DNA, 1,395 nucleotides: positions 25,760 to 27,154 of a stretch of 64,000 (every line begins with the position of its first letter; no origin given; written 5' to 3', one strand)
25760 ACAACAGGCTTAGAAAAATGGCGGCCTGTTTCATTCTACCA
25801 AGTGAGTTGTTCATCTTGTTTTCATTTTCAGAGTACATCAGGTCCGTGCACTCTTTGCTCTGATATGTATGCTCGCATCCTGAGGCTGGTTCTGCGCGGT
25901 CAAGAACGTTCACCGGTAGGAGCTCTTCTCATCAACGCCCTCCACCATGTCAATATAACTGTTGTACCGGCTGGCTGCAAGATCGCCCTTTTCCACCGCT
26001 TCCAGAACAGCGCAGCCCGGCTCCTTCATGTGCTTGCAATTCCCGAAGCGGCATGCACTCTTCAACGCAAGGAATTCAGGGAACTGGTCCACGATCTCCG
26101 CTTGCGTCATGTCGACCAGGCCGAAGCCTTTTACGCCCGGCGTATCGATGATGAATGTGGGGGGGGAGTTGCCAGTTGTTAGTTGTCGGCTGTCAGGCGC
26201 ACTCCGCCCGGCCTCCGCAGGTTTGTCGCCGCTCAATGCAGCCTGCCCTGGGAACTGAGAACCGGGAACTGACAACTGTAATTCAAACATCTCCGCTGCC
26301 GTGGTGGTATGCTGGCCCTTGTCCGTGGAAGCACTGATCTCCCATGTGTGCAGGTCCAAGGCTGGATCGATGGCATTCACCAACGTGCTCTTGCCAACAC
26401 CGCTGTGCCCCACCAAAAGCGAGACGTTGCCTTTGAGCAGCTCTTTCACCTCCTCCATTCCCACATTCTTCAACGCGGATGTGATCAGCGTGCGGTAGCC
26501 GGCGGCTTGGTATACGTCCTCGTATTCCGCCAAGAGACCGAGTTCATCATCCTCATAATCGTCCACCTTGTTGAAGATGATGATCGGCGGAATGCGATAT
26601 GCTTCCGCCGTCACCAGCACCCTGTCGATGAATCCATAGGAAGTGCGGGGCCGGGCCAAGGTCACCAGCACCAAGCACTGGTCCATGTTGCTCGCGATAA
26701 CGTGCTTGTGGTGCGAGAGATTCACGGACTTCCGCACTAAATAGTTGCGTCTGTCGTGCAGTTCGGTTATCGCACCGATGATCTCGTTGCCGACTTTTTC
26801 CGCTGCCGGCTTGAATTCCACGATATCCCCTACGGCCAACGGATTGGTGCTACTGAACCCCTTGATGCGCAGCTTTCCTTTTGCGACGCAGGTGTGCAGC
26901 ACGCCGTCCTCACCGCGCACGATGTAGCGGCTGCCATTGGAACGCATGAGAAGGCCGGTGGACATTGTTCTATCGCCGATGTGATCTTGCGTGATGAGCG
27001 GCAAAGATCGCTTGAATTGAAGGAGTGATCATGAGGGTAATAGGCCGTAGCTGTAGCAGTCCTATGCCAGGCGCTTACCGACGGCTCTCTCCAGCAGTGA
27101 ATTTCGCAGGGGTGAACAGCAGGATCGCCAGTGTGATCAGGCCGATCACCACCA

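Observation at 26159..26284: MITE-like palindromic element sitting in-frame inside the essential GTPase gene rsgA, between the G2 and G3 motifs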

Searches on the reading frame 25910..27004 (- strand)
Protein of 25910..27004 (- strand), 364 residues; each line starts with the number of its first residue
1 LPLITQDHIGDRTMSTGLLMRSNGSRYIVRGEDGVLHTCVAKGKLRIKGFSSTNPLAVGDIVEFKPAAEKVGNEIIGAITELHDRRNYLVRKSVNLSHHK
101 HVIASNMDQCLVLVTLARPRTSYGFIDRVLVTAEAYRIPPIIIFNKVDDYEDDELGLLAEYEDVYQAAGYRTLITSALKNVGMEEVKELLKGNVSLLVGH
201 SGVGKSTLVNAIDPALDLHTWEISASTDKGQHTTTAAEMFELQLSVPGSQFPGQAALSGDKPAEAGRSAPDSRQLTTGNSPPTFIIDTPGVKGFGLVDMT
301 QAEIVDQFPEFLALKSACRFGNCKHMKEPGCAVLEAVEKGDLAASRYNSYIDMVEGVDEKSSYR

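Call 3: search_protein_families(library=ncbifam, proteins=[window:25910-27004:-])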
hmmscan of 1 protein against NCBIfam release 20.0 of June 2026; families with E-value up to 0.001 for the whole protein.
window:25910-27004:- (364 aa): 6 families
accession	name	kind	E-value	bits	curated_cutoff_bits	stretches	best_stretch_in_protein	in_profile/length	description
NF008931.0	PRK12288.1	equivalog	4.9e-65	219.8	360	2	52-243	69-256/347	small ribosomal subunit biogenesis GTPase RsgA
TIGR00157.1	TIGR00157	equivalog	1.9e-62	211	100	2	57-243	2-173/247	ribosome small subunit-dependent GTPase A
NF008932.0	PRK12289.1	equivalog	1.5e-35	122.9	483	2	57-243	60-230/363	small ribosomal subunit biogenesis GTPase RsgA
NF000908.1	PRK00089.1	equivalog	1.9e-05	24.1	237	0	104-193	80-166/291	GTPase Era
TIGR03597.1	GTPase_YqeH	equivalog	0.00024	20.4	297.4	1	172-217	131-180/361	ribosome biogenesis GTPase YqeH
TIGR03598.1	GTPase_YsxC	equivalog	0.00057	19.6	124.45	0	125-190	116-185/186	ribosome biogenesis GTP-binding protein YihA/YsxC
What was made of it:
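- On RsgA/YjeQ GTPase (host gene): 211 bits against a cut-off of 100, split into two stretches by the insert (call 3).
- Checked: TIGR00157 scores 211 bits against a cut-off of 100, and the match is split in two by the insert (call 3).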

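Call 13: find_homologous_proteins(query=window:25910-27004:-, max_evalue=1e-20)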
Query window:25910-27004:- (364 aa): 7983 proteins with E <= 1e-20 among 8000 candidates; the best 120 are listed.
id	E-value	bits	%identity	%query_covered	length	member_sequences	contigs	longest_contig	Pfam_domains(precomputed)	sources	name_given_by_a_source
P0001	1.3e-227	773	99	96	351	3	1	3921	PF16745.12,PF00009.34,PF03193.23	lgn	-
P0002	1.3e-216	736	96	96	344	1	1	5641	PF16745.12,PF00009.34,PF03193.23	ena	-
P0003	5.0e-216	734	96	96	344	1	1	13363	PF16745.12,PF00009.34,PF03193.23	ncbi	ncbi:MAG: ribosome small subunit-dependent GTPase A [Flavobacteriales bacterium]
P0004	8.2e-200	681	86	96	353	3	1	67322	PF16745.12,PF03193.23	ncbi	-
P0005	1.1e-193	661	84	96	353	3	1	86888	PF16745.12,PF00009.34,PF03193.23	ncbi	-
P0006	5.8e-189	645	83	96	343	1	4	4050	PF16745.12,PF00009.34,PF03193.23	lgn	-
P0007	2.6e-187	640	81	96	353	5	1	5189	PF16745.12,PF00009.34,PF03193.23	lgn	-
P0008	7.6e-187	638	84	96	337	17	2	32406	PF16745.12,PF00009.34,PF03193.23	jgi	-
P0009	9.3e-185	632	84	96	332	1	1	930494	PF16745.12,PF00009.34,PF03193.23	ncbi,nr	ncbi:MAG: ribosome small subunit-dependent GTPase A [Flavobacteriales bacterium]|nr:ribosome small s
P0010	1.1e-184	631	84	96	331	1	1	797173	PF16745.12,PF00009.34,PF03193.23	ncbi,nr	ncbi:MAG: ribosome small subunit-dependent GTPase A [Flavobacteriales bacterium]|nr:ribosome small s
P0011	2.4e-184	630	84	96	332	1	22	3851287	PF16745.12,PF00009.34,PF03193.23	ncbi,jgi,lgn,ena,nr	ncbi:MAG: ribosome small subunit-dependent GTPase A [Flavobacteriales bacterium]|nr:ribosome small s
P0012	9.1e-184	628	84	96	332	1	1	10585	PF16745.12,PF00009.34,PF03193.23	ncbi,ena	-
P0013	3.9e-183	626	82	96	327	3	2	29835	PF16745.12,PF00009.34,PF03193.23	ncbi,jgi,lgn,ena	jgi:ribosome biogenesis GTPase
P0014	1.7e-182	624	82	96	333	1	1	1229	PF16745.12,PF00009.34,PF03193.23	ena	-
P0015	4.2e-182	623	80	96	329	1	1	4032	PF16745.12,PF00009.34,PF03193.23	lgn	-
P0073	1.1e-147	510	67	96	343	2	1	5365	PF16745.12,PF00009.34,PF03193.23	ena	-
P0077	3.8e-146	505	66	96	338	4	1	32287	PF16745.12,PF00009.34,PF03193.23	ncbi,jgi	-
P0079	7.9e-146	504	66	96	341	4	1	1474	PF16745.12,PF00009.34,PF03193.23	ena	-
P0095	6.5e-142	491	64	96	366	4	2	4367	PF01926.30,PF16745.12,PF00009.34,PF03193.23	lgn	-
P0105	1.6e-139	483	64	96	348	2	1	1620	PF16745.12,PF00009.34,PF03193.23,PF16897.11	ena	-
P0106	3.2e-139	482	64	96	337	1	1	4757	PF16745.12,PF00009.34,PF03193.23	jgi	jgi:ribosome biogenesis GTPase / thiamine phosphate phosphatase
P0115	6.7e-138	478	64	96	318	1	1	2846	PF01926.30,PF16745.12,PF00009.34,PF13555.13,PF03193.23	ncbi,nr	ncbi:MAG: ribosome small subunit-dependent GTPase A [Flavobacteriales bacterium]|nr:ribosome small s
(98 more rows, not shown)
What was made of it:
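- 25910..26965 (-): rsgA (ribosome small-subunit-dependent GTPase A), host gene; probable ATG start at 26965 (the ORF opens at TTG 27004). Orthologs start at the equivalent Met (call 13).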

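Call 17: find_related_loci(query=window:25910-26965:-, collection=genome_contigs, flank=10000)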
Query window:25910-26965:- (351 aa) in genome_contigs; peptide patterns used: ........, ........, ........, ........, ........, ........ (x = any residue, [..] = any of these).
220 stretches matched a pattern; 167 encode a relative of the query (tblastn E <= 1e-3); the best 80 are kept; 80 distinct loci.
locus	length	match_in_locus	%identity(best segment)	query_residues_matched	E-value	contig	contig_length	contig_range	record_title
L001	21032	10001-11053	86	1-351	0e+0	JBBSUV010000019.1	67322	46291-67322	MAG: Flavobacteriales bacterium isolate SVL2_sbin.57 SVL2_sbin.57_k141_954664_L_67322_cov_25.2062, whole genome shotgun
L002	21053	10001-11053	81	1-351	0e+0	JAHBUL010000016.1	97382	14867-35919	MAG: Flavobacteriales bacterium isolate ACE_BAC32 BAC32_16, whole genome shotgun sequence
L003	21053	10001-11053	84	1-351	0e+0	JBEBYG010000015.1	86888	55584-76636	MAG: Cryomorpha ignava isolate T2.bin.84 NODE_667_length_86888_cov_21.681354, whole genome shotgun sequence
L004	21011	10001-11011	84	1-351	0e+0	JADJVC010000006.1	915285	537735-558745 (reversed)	MAG: Flavobacteriales bacterium isolate Hirt_18-Q3-R61-65_MAXAC.366 tig00001979-10-9162180, whole genome shotgun sequenc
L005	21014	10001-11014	78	1-351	0e+0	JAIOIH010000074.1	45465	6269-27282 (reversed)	MAG: Flavobacteriales bacterium isolate MAG_25 contig_240638, whole genome shotgun sequence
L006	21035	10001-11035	77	1-351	0e+0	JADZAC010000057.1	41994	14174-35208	MAG: Flavobacteriales bacterium isolate SJ6 c_000000459801, whole genome shotgun sequence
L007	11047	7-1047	77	1-351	0e+0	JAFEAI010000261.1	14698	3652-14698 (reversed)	MAG: Bacteroidetes bacterium isolate SZAS LIN-79 LIN-664__261__length-14698, whole genome shotgun sequence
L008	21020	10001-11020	76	1-351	0e+0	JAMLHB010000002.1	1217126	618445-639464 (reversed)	MAG: Flavobacteriales bacterium isolate ACE_NR_BACT18 ACE_NR_BACT18_2, whole genome shotgun sequence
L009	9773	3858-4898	75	1-351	2e-179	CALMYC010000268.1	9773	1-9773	MAG TPA_asm: uncultured Flavobacteriales bacterium isolate SRR2107173_bin.31_CONCOCT_v1.1_MAG genome assembly, contig: E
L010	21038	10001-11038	75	1-351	3e-177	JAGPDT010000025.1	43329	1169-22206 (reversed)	MAG: Flavobacteriales bacterium isolate Gw_SlAct_bin_418 Gw_SlAct_1444_length_43329_cov_16.486737, whole genome shotgun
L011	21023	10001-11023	73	1-351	3e-177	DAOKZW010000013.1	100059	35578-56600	MAG TPA_asm: Flavobacteriales bacterium isolate AMR_MDS_0060 NODE_130_length_100059_cov_12.539738, whole genome shotgun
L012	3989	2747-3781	73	1-351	0e+0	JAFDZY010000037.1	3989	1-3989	MAG: Bacteroidetes bacterium isolate SZAS AMP-78 CK_MAG-79__37__length-3989, whole genome shotgun sequence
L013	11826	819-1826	74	1-351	3e-174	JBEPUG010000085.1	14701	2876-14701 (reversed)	MAG: Flavobacteriales bacterium isolate 22E.concoct.115 NODE_3525_length_14701_cov_6.530315, whole genome shotgun sequen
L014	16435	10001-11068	71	1-351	3e-172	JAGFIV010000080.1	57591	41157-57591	MAG: Flavobacteriales bacterium isolate mag.6 k127_566454, whole genome shotgun sequence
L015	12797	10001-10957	69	3-351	3e-161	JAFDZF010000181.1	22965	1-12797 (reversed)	MAG: Bacteroidetes bacterium isolate SZAS-76 CK_MAG-21__181__length-22965, whole genome shotgun sequence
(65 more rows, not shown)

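Call 37: find_encoding_contigs(protein=P0073, flank=10000, max_places=2)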
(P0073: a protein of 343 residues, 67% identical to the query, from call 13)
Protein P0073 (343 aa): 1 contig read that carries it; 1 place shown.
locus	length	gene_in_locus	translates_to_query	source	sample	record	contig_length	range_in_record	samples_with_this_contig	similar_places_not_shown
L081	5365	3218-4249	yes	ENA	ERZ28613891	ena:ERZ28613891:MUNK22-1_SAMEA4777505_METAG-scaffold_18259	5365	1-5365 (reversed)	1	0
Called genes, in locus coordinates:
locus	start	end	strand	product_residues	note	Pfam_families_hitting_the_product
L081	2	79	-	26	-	PF00438:S-AdoMet_synt_N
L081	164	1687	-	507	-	-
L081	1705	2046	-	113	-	-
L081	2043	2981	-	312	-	PF00005:ABC_tran, PF13304:AAA_21 (weak)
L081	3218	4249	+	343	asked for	PF16745:RsgA_N, PF03193:RsgA_GTPase, PF00009:GTP_EFTU (faint)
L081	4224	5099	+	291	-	PF03767:Acid_phosphat_B, PF13344:Hydrolase_6 (weak)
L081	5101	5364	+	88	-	?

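Call 38: find_encoding_contigs(protein=P0077, flank=10000, max_places=2)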
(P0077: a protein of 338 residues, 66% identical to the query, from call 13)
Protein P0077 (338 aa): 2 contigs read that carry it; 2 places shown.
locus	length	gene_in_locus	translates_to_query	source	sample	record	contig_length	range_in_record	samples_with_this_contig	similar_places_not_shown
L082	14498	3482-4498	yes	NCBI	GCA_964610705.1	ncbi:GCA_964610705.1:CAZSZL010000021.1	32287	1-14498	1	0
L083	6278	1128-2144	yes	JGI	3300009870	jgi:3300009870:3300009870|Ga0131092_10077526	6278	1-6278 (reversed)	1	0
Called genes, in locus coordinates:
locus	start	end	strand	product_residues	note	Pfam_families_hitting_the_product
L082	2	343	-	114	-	?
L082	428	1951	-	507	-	-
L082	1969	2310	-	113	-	-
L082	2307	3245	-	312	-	PF00005:ABC_tran, PF13304:AAA_21 (weak)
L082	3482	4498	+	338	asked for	PF16745:RsgA_N, PF03193:RsgA_GTPase, PF00009:GTP_EFTU (faint)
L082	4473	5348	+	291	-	PF03767:Acid_phosphat_B, PF13344:Hydrolase_6 (weak)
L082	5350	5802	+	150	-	PF02580:Tyr_Deacylase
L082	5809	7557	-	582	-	PF18962:Por_Secre_tail (faint)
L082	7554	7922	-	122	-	-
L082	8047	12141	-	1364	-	PF04151:PPC (faint), PF00526:Dicty_CTDC, PF18962:Por_Secre_tail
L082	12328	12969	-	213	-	PF00072:Response_reg, PF00196:GerE, PF04545:Sigma70_r4 (weak), PF08281:Sigma70_r4_2 (weak)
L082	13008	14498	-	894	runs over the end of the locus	PF07494:Reg_prop (faint), PF07730:HisKA_3, PF02518:HATPase_c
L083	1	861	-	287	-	?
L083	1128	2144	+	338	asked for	PF16745:RsgA_N, PF03193:RsgA_GTPase, PF00009:GTP_EFTU (faint)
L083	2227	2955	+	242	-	PF03767:Acid_phosphat_B, PF13344:Hydrolase_6 (weak)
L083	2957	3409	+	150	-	PF02580:Tyr_Deacylase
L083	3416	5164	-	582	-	PF18962:Por_Secre_tail (faint)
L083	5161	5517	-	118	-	-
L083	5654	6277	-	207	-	?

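Call 39: find_encoding_contigs(protein=P0095, flank=10000, max_places=2)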
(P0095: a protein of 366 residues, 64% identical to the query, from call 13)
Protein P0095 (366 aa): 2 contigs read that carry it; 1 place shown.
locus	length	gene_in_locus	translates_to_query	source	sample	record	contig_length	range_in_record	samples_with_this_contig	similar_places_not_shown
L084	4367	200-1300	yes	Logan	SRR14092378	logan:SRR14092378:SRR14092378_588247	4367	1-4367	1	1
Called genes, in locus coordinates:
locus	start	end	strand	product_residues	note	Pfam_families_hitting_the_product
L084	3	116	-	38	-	?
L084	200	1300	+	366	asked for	PF16745:RsgA_N, PF01926:MMR_HSR1 (faint), PF03193:RsgA_GTPase, PF00009:GTP_EFTU (faint)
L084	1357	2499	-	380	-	-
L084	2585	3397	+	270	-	PF03767:Acid_phosphat_B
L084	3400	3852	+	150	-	PF02580:Tyr_Deacylase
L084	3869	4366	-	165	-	?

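Call 40: find_encoding_contigs(protein=P0115, flank=10000, max_places=2)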
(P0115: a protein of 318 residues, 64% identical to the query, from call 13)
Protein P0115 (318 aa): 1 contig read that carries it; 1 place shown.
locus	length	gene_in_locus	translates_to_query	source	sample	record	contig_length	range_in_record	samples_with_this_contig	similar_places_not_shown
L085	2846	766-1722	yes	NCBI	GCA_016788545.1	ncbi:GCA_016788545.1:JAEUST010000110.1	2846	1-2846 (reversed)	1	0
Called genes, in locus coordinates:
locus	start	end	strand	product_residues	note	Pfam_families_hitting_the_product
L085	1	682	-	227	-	PF00005:ABC_tran, PF13304:AAA_21 (weak)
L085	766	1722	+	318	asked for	PF16745:RsgA_N, PF03193:RsgA_GTPase, PF00009:GTP_EFTU (faint), PF13555:AAA_29 (faint), PF01926:MMR_HSR1 (weak)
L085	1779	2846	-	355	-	?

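Call 55: search_solved_structures(query=window:25910-26965:-, show_alignments=2)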
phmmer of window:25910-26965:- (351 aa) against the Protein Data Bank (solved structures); distinct sequences matched with E-value up to 0.001: 12.
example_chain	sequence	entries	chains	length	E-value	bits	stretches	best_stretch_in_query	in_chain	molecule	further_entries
5no2_Z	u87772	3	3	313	2e-46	161.8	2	11-228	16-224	Small ribosomal subunit biogenesis GTPase RsgA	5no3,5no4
7boi_W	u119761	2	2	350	3.3e-46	161.1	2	11-228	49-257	Small ribosomal subunit biogenesis GTPase RsgA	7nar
5uz4_Z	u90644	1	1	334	3.9e-46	160.8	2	11-228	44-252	Small ribosomal subunit biogenesis GTPase RsgA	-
2ykr_W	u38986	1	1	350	4.6e-46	160.6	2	11-228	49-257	PUTATIVE RIBOSOME BIOGENESIS GTPASE RSGA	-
1u0l_A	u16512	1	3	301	1.6e-45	158.8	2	19-229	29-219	Probable GTPase engC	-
2rcn_A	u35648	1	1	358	2.3e-44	155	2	9-228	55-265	Probable GTPase engC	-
6h4d_A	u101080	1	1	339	6e-42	147.1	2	56-228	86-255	Small ribosomal subunit biogenesis GTPase RsgA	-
2yv5_A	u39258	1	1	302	2e-36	128.9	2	65-226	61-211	YjeQ protein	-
4a2i_V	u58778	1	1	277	6.1e-36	127.4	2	84-199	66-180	PUTATIVE RIBOSOME BIOGENESIS GTPASE RSGA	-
1t9h_A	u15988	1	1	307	1.7e-35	125.9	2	60-227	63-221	Probable GTPase engC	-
6zhl_A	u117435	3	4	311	2.5e-29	105.6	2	2-230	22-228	Small ribosomal subunit biogenesis GTPase RsgA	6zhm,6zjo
9evt_7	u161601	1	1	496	1.2e-14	57.3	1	58-199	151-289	EngC GTPase domain-containing protein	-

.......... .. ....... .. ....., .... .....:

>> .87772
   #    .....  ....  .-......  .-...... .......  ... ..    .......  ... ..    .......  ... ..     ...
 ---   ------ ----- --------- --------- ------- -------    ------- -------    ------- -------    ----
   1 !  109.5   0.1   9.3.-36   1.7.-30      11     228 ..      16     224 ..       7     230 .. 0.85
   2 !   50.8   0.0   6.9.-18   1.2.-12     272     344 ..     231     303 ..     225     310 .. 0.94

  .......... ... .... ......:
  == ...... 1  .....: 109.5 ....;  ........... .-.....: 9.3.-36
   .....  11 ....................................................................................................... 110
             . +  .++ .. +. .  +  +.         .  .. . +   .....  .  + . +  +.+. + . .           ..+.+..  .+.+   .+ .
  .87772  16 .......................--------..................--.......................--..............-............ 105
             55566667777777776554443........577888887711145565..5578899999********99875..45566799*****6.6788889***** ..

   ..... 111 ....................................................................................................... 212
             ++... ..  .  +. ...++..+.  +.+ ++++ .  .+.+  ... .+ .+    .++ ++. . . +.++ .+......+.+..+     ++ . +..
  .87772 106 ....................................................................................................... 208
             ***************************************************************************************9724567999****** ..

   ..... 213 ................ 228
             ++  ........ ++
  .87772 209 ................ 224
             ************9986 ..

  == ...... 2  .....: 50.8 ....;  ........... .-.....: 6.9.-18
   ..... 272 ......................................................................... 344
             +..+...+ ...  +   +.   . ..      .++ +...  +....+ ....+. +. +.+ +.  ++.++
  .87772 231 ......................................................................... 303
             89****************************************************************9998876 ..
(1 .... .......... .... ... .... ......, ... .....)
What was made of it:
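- Checked: E. coli RsgA has 6 residues where the window has 43 (call 55).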

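Call 57: find_encoding_contigs(protein=P0003, flank=10000, max_places=1)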
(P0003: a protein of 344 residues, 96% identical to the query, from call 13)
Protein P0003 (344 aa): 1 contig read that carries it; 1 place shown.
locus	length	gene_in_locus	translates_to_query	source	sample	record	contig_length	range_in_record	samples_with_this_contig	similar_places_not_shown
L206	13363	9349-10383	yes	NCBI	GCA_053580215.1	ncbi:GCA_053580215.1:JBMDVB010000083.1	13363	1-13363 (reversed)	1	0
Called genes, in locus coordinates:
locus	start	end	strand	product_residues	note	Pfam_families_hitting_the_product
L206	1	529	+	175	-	PF04542:Sigma70_r2 (weak), PF08281:Sigma70_r4_2, PF04545:Sigma70_r4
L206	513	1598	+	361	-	-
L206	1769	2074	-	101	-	PF14520:HHH_5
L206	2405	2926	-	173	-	PF00829:Ribosomal_L21p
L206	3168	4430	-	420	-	PF00438:S-AdoMet_synt_N, PF02772:S-AdoMet_synt_M, PF02773:S-AdoMet_synt_C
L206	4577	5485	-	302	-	PF00005:ABC_tran, PF13304:AAA_21, PF13732:DrrA1-3_C (weak)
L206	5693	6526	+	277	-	PF22200:ExsA_N, PF00165:HTH_AraC (weak), PF12833:HTH_18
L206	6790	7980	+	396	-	PF08240:ADH_N, PF00107:ADH_zinc_N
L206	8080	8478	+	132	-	PF03928:HbpS-like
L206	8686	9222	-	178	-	PF01035:DNA_binding_1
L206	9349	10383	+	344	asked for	PF16745:RsgA_N (weak), PF03193:RsgA_GTPase, PF00009:GTP_EFTU (faint)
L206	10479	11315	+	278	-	PF03767:Acid_phosphat_B, PF13344:Hydrolase_6 (weak)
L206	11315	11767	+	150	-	PF02580:Tyr_Deacylase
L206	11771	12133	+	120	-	PF03819:MazG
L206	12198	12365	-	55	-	PF03544:TonB_C (weak)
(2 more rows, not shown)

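Call 58: find_encoding_contigs(protein=P0001, flank=10000, max_places=1)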
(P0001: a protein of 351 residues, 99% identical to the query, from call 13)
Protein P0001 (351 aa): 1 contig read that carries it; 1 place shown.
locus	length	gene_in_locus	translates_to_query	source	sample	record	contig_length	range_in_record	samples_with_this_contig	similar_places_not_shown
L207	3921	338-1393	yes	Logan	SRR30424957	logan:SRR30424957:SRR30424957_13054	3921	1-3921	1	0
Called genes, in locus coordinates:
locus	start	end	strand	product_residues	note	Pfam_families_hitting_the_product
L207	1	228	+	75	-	?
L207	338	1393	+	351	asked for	PF16745:RsgA_N (weak), PF03193:RsgA_GTPase, PF00009:GTP_EFTU (faint)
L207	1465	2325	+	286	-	PF03767:Acid_phosphat_B, PF13344:Hydrolase_6 (faint)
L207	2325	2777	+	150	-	PF02580:Tyr_Deacylase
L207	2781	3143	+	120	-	PF03819:MazG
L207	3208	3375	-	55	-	PF03544:TonB_C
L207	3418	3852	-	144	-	-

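Call 62: predict_structure(alignment_id=A1)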
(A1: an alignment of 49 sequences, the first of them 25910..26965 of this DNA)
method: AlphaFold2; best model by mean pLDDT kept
length: 351 residues; sequences in the alignment: 49
mean_pLDDT: 71.5   pTM: 0.71
mean pLDDT of the five models: 71.5, 70.2, 69.3, 67.4, 65.5
residues with pLDDT >= 90: 62; 70-90: 165; 50-70: 53; < 50: 71
segments of 3 or more residues with pLDDT < 50: 35-40, 80-87, 208-220, 234-265, 344-351
pLDDT, mean of each block of 10 residues (from residue 1): 84 84 85 50 80 75 81 67 44 89 67 80 86 84 88 90 90 94 82 88 68 41 78 42 30 28 53 71 59 74 82 84 87 76 47 33
secondary structure, 60 per line:
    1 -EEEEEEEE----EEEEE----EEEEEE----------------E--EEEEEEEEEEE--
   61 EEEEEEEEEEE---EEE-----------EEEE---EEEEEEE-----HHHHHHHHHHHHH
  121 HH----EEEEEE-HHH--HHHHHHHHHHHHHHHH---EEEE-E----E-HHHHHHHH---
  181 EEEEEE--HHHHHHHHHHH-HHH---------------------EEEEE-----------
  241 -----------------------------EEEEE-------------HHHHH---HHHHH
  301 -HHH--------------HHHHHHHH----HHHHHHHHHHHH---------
elements in order: E2-9 E14-18 E23-28 E48-58 E61-71 E75-77 E89-92 E96-102 H108-122 E127-132 H139-154 E158-161 H170-177 E181-186 H189-199 E225-229 E270-274 H288-292 H296-300 H319-326 H331-342
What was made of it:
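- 26162..26278 (-): In-frame palindromic heptad-repeat cassette: 117 nt, 39 codons, QLSVPG...TTGNSP. It lies between host codons GAA TTA (E-L) and CCC ACA TTC (P-T-F). Residues 234-265 have pLDDT below 50 and no secondary structure (call 62).
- Residues 234-265 have pLDDT 28-42 and lie between two β-strands (call 62). The loop is predicted disordered (call 62).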

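Call 76: find_encoding_contigs(protein=P0079, flank=3000, max_places=1)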
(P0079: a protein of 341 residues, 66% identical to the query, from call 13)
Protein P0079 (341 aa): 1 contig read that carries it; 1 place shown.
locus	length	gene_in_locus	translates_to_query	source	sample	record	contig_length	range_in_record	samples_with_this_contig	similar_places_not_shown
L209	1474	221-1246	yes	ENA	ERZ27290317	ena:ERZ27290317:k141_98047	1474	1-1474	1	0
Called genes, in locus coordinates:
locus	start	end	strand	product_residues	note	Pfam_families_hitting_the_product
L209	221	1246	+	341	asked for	PF16745:RsgA_N, PF03193:RsgA_GTPase, PF00009:GTP_EFTU (faint)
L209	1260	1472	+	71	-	?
